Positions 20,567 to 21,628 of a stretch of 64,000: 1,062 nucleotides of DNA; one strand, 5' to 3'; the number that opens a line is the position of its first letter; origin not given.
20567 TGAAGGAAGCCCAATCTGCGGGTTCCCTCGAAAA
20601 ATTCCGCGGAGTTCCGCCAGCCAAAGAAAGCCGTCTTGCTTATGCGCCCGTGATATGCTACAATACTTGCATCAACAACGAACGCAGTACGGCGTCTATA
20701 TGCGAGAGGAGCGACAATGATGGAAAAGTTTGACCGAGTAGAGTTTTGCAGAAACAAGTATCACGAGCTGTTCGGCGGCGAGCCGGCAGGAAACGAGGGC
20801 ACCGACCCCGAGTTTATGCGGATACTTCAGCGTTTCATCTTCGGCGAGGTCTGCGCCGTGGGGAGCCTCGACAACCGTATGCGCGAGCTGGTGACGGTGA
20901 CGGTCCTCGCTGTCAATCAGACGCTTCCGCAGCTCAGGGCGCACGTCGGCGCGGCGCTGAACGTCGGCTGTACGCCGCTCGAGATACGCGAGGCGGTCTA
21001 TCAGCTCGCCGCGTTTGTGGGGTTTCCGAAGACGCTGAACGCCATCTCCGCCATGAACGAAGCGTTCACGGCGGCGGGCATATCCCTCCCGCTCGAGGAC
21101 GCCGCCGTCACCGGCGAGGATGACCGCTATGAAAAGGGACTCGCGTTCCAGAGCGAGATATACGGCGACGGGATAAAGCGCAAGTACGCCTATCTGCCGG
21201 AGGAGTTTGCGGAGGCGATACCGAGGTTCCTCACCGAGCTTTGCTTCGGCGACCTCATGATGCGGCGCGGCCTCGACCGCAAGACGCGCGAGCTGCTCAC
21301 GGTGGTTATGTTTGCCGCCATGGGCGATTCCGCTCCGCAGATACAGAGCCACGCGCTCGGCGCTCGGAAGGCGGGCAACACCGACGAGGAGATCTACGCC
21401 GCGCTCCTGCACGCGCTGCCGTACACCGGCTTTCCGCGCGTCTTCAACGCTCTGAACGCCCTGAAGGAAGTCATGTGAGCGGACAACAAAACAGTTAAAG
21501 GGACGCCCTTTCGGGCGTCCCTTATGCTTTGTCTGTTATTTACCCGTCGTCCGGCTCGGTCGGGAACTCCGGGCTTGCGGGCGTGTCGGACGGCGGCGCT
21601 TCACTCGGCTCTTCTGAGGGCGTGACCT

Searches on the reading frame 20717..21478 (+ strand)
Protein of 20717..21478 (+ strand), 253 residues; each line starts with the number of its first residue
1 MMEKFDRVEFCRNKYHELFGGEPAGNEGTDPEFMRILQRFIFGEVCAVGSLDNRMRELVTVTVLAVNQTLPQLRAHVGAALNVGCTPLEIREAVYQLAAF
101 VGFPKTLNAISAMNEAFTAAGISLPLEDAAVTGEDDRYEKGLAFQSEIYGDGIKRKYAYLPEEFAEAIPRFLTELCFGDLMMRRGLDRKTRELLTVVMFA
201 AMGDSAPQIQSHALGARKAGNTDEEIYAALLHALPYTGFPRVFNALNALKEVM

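Call 21: search_protein_families(library=pfam, proteins=[window:20717-21478:+], max_evalue=0.0001)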
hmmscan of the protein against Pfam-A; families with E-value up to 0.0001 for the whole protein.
window:20717-21478:+ (253 aa): 1 family
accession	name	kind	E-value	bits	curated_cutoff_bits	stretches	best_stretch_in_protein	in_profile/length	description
PF02627.25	CMD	-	3.9e-41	139.4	23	2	168-251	3-84/84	Carboxymuconolactone decarboxylase family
